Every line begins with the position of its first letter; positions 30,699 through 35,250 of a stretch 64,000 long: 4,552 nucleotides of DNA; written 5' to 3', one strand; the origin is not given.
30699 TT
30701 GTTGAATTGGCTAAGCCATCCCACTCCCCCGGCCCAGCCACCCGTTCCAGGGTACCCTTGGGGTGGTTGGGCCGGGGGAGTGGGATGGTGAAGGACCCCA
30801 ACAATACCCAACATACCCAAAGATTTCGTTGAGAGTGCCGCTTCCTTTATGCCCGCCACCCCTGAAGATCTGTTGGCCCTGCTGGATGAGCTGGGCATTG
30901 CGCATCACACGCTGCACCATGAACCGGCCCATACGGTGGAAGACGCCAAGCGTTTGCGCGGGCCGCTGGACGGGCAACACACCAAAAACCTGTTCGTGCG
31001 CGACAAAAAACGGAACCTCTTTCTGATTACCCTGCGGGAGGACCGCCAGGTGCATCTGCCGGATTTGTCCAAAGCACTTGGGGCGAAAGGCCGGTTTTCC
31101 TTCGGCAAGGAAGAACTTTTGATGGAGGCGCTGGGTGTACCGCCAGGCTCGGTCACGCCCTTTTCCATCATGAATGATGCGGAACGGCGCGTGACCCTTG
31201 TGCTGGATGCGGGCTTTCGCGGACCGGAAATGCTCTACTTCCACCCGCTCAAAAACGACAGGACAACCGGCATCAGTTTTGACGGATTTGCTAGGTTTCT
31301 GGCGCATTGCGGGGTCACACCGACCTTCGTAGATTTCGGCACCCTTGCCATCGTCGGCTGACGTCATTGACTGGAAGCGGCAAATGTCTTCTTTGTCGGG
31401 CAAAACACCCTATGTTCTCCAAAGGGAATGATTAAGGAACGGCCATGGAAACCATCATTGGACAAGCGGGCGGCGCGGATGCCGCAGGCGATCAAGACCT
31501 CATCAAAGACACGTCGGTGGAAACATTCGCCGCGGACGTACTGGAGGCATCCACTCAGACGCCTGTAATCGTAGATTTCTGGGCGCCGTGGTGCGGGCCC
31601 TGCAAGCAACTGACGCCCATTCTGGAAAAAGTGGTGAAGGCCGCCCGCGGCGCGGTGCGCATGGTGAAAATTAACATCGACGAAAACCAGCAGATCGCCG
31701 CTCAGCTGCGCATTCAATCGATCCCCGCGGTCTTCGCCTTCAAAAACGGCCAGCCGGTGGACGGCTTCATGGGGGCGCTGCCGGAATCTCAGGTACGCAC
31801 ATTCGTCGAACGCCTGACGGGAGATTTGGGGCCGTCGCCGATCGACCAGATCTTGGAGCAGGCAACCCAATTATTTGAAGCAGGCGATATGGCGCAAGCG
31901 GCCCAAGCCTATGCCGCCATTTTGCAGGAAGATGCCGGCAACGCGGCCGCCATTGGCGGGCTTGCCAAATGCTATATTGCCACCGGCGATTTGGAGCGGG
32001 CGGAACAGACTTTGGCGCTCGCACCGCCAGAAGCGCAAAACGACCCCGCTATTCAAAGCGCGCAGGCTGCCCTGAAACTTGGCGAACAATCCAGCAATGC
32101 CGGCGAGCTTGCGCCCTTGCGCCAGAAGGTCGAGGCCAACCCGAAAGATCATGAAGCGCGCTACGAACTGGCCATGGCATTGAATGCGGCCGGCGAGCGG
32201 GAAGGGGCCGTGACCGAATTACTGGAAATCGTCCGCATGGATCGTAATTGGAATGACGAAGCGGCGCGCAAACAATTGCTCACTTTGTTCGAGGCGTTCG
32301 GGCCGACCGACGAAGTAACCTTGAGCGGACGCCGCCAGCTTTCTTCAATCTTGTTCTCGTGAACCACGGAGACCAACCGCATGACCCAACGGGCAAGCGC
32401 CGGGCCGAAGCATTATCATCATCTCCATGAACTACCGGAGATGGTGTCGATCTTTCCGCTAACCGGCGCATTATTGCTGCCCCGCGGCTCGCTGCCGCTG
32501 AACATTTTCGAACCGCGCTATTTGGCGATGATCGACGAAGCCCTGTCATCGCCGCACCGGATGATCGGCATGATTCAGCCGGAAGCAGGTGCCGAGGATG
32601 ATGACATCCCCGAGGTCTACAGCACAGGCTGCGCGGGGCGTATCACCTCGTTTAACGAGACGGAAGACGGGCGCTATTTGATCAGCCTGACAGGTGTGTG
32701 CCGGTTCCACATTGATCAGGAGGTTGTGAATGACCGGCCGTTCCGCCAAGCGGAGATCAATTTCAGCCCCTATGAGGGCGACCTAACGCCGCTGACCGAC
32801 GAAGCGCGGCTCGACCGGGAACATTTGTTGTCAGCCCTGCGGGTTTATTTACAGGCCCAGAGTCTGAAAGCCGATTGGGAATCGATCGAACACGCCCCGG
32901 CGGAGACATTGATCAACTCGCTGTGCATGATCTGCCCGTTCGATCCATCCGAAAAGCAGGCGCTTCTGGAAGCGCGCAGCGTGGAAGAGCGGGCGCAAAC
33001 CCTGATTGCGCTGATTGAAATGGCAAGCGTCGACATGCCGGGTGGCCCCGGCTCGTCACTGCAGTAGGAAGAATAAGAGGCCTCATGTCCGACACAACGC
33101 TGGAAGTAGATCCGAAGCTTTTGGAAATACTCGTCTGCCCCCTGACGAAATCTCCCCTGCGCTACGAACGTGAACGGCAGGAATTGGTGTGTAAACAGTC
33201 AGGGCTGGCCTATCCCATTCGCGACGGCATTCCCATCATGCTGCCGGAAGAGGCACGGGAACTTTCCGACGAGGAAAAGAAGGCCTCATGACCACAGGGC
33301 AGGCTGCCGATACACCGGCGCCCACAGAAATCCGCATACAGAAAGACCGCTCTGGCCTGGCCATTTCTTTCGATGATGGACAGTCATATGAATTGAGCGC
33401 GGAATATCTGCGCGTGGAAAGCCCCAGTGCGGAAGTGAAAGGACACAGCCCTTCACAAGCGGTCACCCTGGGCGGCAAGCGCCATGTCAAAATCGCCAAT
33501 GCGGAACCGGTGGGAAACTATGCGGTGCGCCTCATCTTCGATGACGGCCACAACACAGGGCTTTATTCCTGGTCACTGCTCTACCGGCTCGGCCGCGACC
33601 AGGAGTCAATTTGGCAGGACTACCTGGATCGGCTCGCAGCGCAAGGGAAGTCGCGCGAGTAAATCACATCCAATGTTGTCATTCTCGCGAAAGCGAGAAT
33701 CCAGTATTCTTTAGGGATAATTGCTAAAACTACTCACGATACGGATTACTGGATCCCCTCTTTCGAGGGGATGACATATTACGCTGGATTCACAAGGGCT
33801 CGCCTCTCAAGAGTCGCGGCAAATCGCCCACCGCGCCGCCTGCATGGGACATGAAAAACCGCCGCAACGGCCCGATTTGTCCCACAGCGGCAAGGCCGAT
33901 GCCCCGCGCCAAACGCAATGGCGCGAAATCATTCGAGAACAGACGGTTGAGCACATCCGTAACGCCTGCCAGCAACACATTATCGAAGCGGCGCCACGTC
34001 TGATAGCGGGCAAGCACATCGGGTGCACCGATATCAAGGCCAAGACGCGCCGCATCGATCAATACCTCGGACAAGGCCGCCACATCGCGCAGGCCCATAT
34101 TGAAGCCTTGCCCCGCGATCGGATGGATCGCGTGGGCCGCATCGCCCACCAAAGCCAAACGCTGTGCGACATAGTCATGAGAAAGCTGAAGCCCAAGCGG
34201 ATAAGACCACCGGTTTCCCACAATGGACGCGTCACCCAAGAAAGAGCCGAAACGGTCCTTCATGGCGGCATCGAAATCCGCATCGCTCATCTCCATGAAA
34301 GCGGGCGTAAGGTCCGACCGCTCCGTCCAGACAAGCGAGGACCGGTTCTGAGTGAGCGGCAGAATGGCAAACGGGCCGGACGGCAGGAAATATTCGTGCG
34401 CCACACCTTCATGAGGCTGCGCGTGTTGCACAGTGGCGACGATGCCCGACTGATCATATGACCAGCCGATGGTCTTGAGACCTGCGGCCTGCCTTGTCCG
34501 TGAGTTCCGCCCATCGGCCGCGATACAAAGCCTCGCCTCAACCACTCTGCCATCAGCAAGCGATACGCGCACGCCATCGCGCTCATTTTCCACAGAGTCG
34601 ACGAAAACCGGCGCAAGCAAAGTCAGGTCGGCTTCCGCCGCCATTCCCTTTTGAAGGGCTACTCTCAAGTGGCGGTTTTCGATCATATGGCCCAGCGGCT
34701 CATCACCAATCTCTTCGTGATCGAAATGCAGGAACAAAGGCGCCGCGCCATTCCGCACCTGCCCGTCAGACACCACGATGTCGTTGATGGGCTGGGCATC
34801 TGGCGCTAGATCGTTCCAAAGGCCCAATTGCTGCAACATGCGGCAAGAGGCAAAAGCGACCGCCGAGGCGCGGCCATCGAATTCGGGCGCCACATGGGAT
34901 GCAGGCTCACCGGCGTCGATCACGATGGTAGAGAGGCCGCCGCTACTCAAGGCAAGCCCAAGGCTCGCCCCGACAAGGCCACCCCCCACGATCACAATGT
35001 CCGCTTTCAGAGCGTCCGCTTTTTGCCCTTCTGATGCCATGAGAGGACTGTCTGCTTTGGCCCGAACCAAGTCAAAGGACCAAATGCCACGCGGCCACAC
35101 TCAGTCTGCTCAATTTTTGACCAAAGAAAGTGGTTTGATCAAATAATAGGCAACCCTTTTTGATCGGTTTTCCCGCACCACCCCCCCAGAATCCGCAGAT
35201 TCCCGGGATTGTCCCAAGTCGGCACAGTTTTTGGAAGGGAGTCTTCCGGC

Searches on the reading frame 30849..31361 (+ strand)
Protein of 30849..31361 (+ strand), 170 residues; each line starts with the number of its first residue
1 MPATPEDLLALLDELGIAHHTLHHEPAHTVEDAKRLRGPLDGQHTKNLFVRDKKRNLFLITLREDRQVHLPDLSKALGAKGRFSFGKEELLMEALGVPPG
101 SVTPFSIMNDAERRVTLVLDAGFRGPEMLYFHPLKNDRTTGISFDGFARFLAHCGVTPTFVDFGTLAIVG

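Call 10: search_protein_families(library=pfam, proteins=[window:30849-31361:+], max_evalue=0.01)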
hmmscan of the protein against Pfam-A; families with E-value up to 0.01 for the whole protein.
window:30849-31361:+ (170 aa): 1 family
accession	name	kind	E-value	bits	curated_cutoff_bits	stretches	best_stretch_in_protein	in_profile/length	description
PF04073.20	tRNA_edit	-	4e-28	98.4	25.5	1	24-149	1-122/123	Aminoacyl-tRNA editing domain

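Call 13: find_encoding_contigs(protein=window:30849-31361:+, flank=10000, max_places=10)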
Protein window:30849-31361:+ (170 aa): no gene with exactly this product is on record in the collection.

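Call 17: find_homologous_proteins(query=window:30849-31361:+, max_evalue=1e-20)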
Query window:30849-31361:+ (170 aa): 1810 proteins with E <= 1e-20 among 2013 candidates; the best 120 are listed.
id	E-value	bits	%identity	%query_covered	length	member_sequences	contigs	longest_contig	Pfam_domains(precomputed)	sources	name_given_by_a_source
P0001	1.9e-97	342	91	99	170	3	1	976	PF04073.21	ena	-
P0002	1.2e-93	330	84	99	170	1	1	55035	PF04073.21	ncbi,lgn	-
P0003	5.6e-86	305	79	99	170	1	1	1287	PF04073.21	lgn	-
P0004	4.1e-82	292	76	99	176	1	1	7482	PF04073.21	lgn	-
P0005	8.7e-80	285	76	99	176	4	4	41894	PF04073.21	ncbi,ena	-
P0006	3.0e-79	283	74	96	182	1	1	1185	PF04073.21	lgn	-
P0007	8.5e-64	232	49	91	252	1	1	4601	PF04073.21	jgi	-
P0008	7.8e-50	187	56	98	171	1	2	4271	PF04073.21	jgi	jgi:Ala-tRNA(Pro) deacylase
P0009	3.4e-49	185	56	93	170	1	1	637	PF04073.21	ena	-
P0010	4.9e-49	184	56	93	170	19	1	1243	PF04073.21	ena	-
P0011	1.4e-48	183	57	93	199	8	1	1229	PF04073.21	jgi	jgi:Ala-tRNA(Pro) deacylase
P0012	2.4e-48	182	57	93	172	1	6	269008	PF04073.21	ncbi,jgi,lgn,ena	jgi:Ala-tRNA(Pro) deacylase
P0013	2.5e-48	182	58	93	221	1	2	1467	PF04073.21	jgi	jgi:Ala-tRNA(Pro) deacylase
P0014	4.1e-48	181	57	93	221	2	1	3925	PF04073.21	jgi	jgi:Ala-tRNA(Pro) deacylase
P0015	4.4e-48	181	57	93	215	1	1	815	PF04073.21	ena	-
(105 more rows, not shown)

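Call 18: find_encoding_contigs(protein=P0002, flank=10000, max_places=4)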
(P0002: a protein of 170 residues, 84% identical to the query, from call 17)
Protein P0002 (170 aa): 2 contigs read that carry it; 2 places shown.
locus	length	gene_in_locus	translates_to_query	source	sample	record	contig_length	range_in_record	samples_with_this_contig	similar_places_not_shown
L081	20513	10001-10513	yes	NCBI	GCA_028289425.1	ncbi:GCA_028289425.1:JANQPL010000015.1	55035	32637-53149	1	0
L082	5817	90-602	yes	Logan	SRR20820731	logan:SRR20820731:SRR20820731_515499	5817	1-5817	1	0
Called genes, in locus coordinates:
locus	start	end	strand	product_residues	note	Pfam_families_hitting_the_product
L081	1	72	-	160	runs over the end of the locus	-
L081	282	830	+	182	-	-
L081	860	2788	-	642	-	PF00580:UvrD-helicase, PF13245:AAA_19, PF13361:UvrD_C, PF13538:UvrD_C_2 (faint)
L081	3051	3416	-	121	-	-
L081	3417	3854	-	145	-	-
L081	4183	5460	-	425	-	PF00067:p450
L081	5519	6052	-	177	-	PF12893:Lumazine_bd_2 (faint), PF13577:SnoaL_4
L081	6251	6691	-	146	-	PF07366:SnoaL, PF12680:SnoaL_2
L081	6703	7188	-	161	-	PF04461:YajQ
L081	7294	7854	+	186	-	PF09351:DUF1993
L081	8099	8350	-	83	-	-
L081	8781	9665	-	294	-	PF01636:APH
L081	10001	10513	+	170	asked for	PF04073:tRNA_edit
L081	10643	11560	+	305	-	PF00085:Thioredoxin, PF13098:Thioredoxin_2, PF13428:TPR_14 (faint), PF13174:TPR_6 (faint), PF13432:TPR_16 (weak), PF14559:TPR_19, PF13431:TPR_17 (faint), PF14561:TPR_20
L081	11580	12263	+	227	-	PF02190:LON_substr_bdg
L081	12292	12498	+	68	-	PF03966:Trm112p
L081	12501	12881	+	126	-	PF06155:GBBH-like_N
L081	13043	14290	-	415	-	PF01494:FAD_binding_3, PF07992:Pyr_redox_2 (faint)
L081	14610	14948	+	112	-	PF00543:P-II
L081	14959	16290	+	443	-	PF00909:Ammonium_transp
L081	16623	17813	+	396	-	PF00155:Aminotran_1_2, PF12897:Asp_aminotransf (weak)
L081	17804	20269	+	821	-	PF13491:FtsK_4TM, PF17854:FtsK_alpha, PF01580:FtsK_SpoIIIE, PF09397:FtsK_gamma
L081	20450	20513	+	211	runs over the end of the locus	PF03548:LolA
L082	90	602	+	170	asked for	PF04073:tRNA_edit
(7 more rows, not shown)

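Call 19: find_encoding_contigs(protein=P0005, flank=10000, max_places=6)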
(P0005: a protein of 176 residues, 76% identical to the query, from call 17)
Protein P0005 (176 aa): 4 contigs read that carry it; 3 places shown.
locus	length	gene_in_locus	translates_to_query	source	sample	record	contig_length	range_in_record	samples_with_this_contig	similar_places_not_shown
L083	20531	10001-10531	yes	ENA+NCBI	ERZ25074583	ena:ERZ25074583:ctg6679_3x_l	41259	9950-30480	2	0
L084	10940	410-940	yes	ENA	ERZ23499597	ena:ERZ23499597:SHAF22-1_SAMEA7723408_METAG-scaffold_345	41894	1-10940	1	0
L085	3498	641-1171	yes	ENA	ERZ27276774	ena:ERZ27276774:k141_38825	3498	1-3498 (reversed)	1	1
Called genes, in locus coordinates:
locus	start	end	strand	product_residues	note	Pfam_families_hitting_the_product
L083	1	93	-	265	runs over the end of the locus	PF01636:APH, PF07914:DUF1679 (weak)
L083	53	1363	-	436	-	PF00890:FAD_binding_2, PF01266:DAO, PF01593:Amino_oxidase (faint), PF03486:HI0933_like, PF07992:Pyr_redox_2 (weak), PF12831:FAD_oxidored (weak), PF13450:NAD_binding_8 (weak), PF22780:HI0933_like_1st, +1 more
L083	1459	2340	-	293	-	PF10340:Say1_Mug180, PF20434:BD-FAE, PF07859:Abhydrolase_3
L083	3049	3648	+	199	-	-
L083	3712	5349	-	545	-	PF02113:Peptidase_S13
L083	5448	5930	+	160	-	-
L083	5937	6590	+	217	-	-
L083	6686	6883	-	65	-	PF00903:Glyoxalase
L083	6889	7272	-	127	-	-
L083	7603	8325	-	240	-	-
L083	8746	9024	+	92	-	-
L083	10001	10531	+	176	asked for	PF04073:tRNA_edit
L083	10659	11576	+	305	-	PF00085:Thioredoxin, PF13098:Thioredoxin_2, PF13905:Thioredoxin_8 (weak), PF13432:TPR_16 (faint), PF14559:TPR_19, PF13431:TPR_17 (faint), PF14561:TPR_20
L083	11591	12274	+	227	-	PF02190:LON_substr_bdg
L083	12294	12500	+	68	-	PF03966:Trm112p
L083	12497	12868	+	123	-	PF06155:GBBH-like_N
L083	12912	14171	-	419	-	PF07992:Pyr_redox_2 (faint), PF01266:DAO (weak), PF01494:FAD_binding_3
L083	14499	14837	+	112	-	PF00543:P-II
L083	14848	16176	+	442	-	PF00909:Ammonium_transp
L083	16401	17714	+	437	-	PF00909:Ammonium_transp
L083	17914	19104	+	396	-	PF00155:Aminotran_1_2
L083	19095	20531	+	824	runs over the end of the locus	PF13491:FtsK_4TM, PF17854:FtsK_alpha, PF01580:FtsK_SpoIIIE, PF09397:FtsK_gamma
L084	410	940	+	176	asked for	PF04073:tRNA_edit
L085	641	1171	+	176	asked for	PF04073:tRNA_edit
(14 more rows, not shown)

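Call 20: find_encoding_contigs(protein=P0004, flank=10000, max_places=4)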
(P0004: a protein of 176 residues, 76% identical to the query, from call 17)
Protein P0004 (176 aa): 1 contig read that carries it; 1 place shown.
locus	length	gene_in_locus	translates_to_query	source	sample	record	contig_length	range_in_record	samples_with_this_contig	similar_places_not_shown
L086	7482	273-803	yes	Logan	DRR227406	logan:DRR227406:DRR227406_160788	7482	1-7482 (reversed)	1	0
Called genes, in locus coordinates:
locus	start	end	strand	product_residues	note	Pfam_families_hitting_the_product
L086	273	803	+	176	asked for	PF04073:tRNA_edit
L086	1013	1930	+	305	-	PF00085:Thioredoxin, PF13098:Thioredoxin_2, PF13905:Thioredoxin_8 (weak), PF13432:TPR_16 (faint), PF14559:TPR_19, PF13431:TPR_17 (faint), PF14561:TPR_20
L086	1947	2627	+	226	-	PF02190:LON_substr_bdg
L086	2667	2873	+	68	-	PF03966:Trm112p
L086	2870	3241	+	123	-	PF06155:GBBH-like_N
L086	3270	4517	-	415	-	PF01494:FAD_binding_3, PF05834:Lycopene_cycl (faint), PF07992:Pyr_redox_2 (faint)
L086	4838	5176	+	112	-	PF00543:P-II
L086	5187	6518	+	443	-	PF00909:Ammonium_transp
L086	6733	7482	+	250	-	?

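Call 29: find_encoding_contigs(protein=P0001, flank=10000, max_places=4)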
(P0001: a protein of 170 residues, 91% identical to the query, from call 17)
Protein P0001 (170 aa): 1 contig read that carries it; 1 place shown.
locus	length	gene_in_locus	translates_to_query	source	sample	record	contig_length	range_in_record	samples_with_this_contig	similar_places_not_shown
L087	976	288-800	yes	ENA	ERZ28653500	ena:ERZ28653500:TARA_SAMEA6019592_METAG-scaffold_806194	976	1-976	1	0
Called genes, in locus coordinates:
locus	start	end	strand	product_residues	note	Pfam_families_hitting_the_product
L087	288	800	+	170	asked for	PF04073:tRNA_edit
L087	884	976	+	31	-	?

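Call 30: find_encoding_contigs(protein=P0003, flank=10000, max_places=4)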
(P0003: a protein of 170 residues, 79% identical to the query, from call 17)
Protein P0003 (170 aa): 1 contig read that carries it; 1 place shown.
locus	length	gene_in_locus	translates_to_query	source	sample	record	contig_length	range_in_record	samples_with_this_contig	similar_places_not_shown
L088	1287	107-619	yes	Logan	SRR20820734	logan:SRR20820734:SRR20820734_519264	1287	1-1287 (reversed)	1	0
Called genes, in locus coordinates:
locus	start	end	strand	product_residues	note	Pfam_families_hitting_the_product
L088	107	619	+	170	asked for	PF04073:tRNA_edit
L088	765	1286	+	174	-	?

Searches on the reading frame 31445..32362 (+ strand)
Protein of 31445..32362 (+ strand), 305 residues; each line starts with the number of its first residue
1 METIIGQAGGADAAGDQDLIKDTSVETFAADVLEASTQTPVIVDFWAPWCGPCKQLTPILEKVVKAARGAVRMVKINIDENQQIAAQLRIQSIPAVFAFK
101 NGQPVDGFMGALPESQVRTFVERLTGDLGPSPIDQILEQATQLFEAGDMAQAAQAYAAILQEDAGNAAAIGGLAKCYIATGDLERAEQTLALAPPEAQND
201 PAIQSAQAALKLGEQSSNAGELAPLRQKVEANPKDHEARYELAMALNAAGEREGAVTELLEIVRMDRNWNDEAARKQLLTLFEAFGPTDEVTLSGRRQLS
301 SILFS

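Call 10: search_protein_families(library=pfam, proteins=[window:31445-32362:+], max_evalue=0.01)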
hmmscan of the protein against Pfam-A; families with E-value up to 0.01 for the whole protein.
window:31445-32362:+ (305 aa): 17 families
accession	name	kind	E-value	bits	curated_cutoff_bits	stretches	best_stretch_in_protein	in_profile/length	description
PF14561.12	TPR_20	-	3.8e-31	107.7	25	1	215-304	1-90/90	Tetratricopeptide repeat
PF00085.26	Thioredoxin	-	3.4e-26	91.7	23.5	1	23-122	5-102/103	Thioredoxin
PF14559.12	TPR_19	-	4e-22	78.7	25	2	143-210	1-68/68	Tetratricopeptide repeat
PF13098.12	Thioredoxin_2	-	1.8e-07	31.9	27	1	36-118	3-101/104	Thioredoxin-like domain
PF13432.12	TPR_16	-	2.1e-07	31.7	32.7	1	137-201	1-65/65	Tetratricopeptide repeat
PF13905.12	Thioredoxin_8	-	3.7e-07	30.8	27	1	39-83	2-48/94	Thioredoxin-like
PF13431.12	TPR_17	-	3.5e-05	24.2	24.4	0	229-251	6-28/34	Tetratricopeptide repeat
PF13899.12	Thioredoxin_7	-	0.00012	22.5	27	1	35-99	14-81/83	Thioredoxin-like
PF25060.1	ARM_TT21_2nd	-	0.00016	21.7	27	1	116-193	41-116/270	Tetratricopeptide repeat protein 21 second ARM domain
PF14595.12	Thioredoxin_9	-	0.00024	21.4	25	1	31-114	34-119/129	Thioredoxin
PF08534.16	Redoxin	-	0.00027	21.2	26.6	1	38-84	28-77/148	Redoxin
PF16918.11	PknG_TPR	-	0.00034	19.9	27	0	150-234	178-265/340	Protein kinase G tetratricopeptide repeat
PF13428.12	TPR_14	-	0.00062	20.6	23.5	0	237-279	2-42/44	Tetratricopeptide repeat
PF13174.12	TPR_6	-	0.00072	20.5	26.3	0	138-162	5-29/33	Tetratricopeptide repeat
PF04756.19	OST3_OST6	-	0.0011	18.8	27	1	50-101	46-104/294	OST3 / OST6 family, transporter family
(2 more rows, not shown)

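Call 14: find_related_loci(query=window:31445-32362:+, collection=genome_contigs, flank=10000)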
Query window:31445-32362:+ (305 aa) in genome_contigs; peptide patterns used: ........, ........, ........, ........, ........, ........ (x = any residue, [..] = any of these).
600 stretches matched a pattern (row limit reached: there are more); 598 encode a relative of the query (tblastn E <= 1e-3); the best 80 are kept; 80 distinct loci.
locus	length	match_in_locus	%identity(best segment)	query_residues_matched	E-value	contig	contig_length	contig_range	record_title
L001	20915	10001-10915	61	1-305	6e-121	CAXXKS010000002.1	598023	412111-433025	MAG: Alphaproteobacteria bacterium isolate 9bb74b87-2c64-497b-9104-8e9834e062e5 genome assembly, contig: contig_2, whole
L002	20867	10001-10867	60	17-305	6e-119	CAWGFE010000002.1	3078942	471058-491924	MAG: uncultured Alphaproteobacteria bacterium isolate MFD05684.bin.1.14 genome assembly, contig: contig_26147, whole gen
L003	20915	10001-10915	61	1-305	1e-117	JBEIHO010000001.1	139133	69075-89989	MAG: Alphaproteobacteria bacterium isolate Sample-102-S76-bin-27 Sample_102_S76-bin_27-k141_657945, whole genome shotgun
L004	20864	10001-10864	59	18-305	1e-115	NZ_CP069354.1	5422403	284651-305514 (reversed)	Microvirga sp. VF16 chromosome, complete genome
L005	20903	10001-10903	60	3-305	3e-114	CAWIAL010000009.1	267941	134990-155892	MAG: uncultured Alphaproteobacteria bacterium isolate MFD01223.bin.1.110 genome assembly, contig: contig_14486, whole ge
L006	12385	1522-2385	58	18-305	3e-113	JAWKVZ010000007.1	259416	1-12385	MAG: Hyphomicrobiaceae bacterium isolate BC1.21 BC1.21.fa-7, whole genome shotgun sequence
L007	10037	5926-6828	62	8-305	4e-113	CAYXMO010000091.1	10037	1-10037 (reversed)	MAG TPA_asm: uncultured Rhizobium sp. isolate binchicken_co185_245 genome assembly, contig: NODE_11511_length_10037_cov_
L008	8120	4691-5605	56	1-305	6e-108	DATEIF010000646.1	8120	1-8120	MAG TPA_asm: Vineibacter sp. isolate SMAG_U8830 k141_1066170, whole genome shotgun sequence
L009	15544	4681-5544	57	18-305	4e-107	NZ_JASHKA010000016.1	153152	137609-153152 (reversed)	Roseibium sp. MMSF_3544 NODE_16_length_153152_cov_25.844024, whole genome shotgun sequence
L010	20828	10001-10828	60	19-294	2e-107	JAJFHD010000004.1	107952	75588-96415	MAG: Alphaproteobacteria bacterium isolate OFTM70 OFTM70_3, whole genome shotgun sequence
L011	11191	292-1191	55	4-305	2e-106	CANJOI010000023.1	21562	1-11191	MAG: Candidatus Marinimicrobia bacterium isolate RH-23may17-709 genome assembly, contig: RH-23may17-C17759, whole genome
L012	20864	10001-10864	57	18-305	7e-105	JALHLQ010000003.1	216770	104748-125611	MAG: Xanthobacteraceae bacterium isolate Bin_23_12 c_000000000356, whole genome shotgun sequence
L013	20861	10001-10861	54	19-305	4e-105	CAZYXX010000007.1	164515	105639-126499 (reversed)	MAG TPA_asm: uncultured Hyphomicrobium sp. isolate binchicken_co242_132 genome assembly, contig: NODE_322_length_164515_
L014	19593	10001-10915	55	3-305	9e-105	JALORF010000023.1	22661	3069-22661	MAG: Beijerinckiaceae bacterium isolate Prado174 scaffold_2862, whole genome shotgun sequence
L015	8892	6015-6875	55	18-305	3e-104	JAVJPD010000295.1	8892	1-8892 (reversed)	MAG: Rhodospirillales bacterium isolate A1-SPW-39 k141_30703, whole genome shotgun sequence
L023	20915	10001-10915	55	1-305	3e-100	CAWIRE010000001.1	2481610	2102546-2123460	MAG: uncultured Alphaproteobacteria bacterium isolate MFD03044.bin.1.46 genome assembly, contig: contig_11044, whole gen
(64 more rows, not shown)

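Call 39: search_protein_families(library=pfam, proteins=[L023:998-2311:+, L023:911-2113:-, L023:5001-7454:+, L023:3719-4528:+, L023:8024-8779:+, L010:5361-6596:-, L010:7180-8166:-, L010:2996-4954:-], max_evalue=0.001)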
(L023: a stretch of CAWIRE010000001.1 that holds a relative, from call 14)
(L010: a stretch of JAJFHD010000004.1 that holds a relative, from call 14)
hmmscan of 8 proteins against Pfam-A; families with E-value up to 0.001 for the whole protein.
L023:998-2311:+ (437 aa): 4 families
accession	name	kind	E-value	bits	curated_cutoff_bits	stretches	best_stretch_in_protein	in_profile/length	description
PF13356.12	Arm-DNA-bind_3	-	3.5e-15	56.3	27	1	4-93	1-82/83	Arm DNA-binding domain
PF00589.27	Phage_integrase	-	1.7e-14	54.4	27.1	1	228-384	13-168/172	Phage integrase family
PF14659.12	Phage_int_SAM_3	-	6e-08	33.2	22.6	1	99-154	1-56/58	Phage integrase, N-terminal SAM-like domain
PF22022.2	Phage_int_M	-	3.7e-05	24.3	27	0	106-205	8-92/96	Phage integrase central domain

L023:911-2113:- (400 aa): 0 families

L023:5001-7454:+ (817 aa): 1 family
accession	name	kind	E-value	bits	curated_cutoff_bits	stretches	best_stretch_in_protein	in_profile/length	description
PF13401.12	AAA_22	-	2.7e-05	24.9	27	0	174-214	8-50/130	AAA domain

L023:3719-4528:+ (269 aa): 0 families

L023:8024-8779:+ (251 aa): 0 families

L010:5361-6596:- (411 aa): 2 families
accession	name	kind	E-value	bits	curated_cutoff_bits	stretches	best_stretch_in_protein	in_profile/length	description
PF13676.11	TIR_2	-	6e-21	75.6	28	1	280-390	2-109/122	TIR domain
PF01582.25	TIR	-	6.2e-11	42.9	21.3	1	277-371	2-95/179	TIR domain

L010:7180-8166:- (328 aa): 2 families
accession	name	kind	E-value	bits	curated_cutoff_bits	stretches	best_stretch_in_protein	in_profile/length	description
PF03466.25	LysR_substrate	-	6.5e-28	98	28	1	123-314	8-205/209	LysR substrate binding domain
PF00126.33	HTH_1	-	3.9e-17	62.4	26.6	1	34-91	2-59/60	Bacterial regulatory helix-turn-helix protein, lysR family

L010:2996-4954:- (652 aa): 1 family
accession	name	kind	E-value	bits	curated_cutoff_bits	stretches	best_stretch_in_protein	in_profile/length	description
PF03797.25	Autotransporter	-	4.5e-21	76.2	26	1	397-625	3-253/255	Autotransporter beta-domain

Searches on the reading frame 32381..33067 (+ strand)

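Call 10: search_protein_families(library=pfam, proteins=[window:32381-33067:+], max_evalue=0.01)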
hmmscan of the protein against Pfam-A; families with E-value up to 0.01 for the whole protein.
window:32381-33067:+ (228 aa): 1 family
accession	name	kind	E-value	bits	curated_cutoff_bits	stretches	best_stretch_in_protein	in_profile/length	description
PF02190.22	LON_substr_bdg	-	8.1e-33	114.5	28.7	1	23-212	3-198/200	ATP-dependent protease La (LON) substrate-binding domain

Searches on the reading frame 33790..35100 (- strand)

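Call 10: search_protein_families(library=pfam, proteins=[window:33790-35100:-], max_evalue=0.01)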
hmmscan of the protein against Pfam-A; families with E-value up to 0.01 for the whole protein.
window:33790-35100:- (436 aa): 6 families
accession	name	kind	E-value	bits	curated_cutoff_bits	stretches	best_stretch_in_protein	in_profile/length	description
PF01494.25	FAD_binding_3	-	6.7e-30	104.9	22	1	33-352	2-323/349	FAD binding domain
PF07992.20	Pyr_redox_2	-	3e-06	27.3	26.1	0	27-66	137-176/291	Pyridine nucleotide-disulphide oxidoreductase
PF01266.30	DAO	-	1.6e-05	25.1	27.9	1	34-69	1-37/353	FAD dependent oxidoreductase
PF05834.18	Lycopene_cycl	-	1.6e-05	24.6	23.4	0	138-361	82-305/380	Lycopene cyclase protein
PF08491.16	SE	-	0.00089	18.8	20.1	1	314-395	131-212/276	Squalene epoxidase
PF00890.30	FAD_binding_2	-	0.0014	18.3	20.4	1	34-71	1-41/414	FAD binding domain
